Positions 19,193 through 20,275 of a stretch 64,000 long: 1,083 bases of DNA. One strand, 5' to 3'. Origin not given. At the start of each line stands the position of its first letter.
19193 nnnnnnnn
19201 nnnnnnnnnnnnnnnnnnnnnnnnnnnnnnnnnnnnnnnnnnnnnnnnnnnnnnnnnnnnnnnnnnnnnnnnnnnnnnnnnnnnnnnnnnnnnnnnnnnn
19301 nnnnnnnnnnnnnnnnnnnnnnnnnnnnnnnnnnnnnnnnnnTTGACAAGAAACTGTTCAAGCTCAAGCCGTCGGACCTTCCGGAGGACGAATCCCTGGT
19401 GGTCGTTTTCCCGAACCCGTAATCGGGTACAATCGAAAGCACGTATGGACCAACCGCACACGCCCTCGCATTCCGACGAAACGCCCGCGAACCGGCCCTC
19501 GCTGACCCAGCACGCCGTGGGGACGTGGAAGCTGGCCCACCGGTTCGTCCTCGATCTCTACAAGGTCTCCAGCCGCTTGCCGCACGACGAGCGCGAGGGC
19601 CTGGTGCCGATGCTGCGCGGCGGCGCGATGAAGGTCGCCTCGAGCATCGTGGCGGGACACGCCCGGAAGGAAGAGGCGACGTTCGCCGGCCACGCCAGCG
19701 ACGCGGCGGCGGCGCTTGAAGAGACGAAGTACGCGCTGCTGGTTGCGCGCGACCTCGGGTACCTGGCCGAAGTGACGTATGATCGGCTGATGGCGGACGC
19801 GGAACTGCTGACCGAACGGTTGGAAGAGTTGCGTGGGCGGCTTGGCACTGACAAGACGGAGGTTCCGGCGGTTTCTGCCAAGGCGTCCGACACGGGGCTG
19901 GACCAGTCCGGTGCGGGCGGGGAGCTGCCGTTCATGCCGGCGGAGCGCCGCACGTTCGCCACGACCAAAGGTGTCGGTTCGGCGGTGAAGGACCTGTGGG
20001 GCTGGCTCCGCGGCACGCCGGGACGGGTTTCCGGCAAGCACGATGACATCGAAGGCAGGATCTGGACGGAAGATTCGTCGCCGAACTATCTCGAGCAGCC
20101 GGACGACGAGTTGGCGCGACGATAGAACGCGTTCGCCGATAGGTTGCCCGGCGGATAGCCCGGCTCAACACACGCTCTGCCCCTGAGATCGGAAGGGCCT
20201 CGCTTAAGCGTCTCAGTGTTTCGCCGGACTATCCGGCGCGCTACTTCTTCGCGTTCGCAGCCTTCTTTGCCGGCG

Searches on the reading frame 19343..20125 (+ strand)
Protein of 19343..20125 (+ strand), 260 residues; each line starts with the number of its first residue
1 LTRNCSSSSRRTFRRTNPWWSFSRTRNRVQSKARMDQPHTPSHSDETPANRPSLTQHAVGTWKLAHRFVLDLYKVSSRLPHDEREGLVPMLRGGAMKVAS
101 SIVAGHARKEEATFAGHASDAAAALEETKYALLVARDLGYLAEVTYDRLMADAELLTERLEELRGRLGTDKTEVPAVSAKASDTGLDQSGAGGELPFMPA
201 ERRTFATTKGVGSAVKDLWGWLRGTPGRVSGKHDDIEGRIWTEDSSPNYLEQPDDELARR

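Call 55: search_protein_families(library=pfam, proteins=[window:19343-20125:+], max_evalue=0.0001)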
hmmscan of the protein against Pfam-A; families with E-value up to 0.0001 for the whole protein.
window:19343-20125:+ (260 aa): 1 family
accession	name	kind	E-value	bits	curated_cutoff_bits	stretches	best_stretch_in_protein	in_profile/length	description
PF05635.17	23S_rRNA_IVP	-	1.9e-15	57.4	33.8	1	61-160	5-104/106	23S rRNA-intervening sequence protein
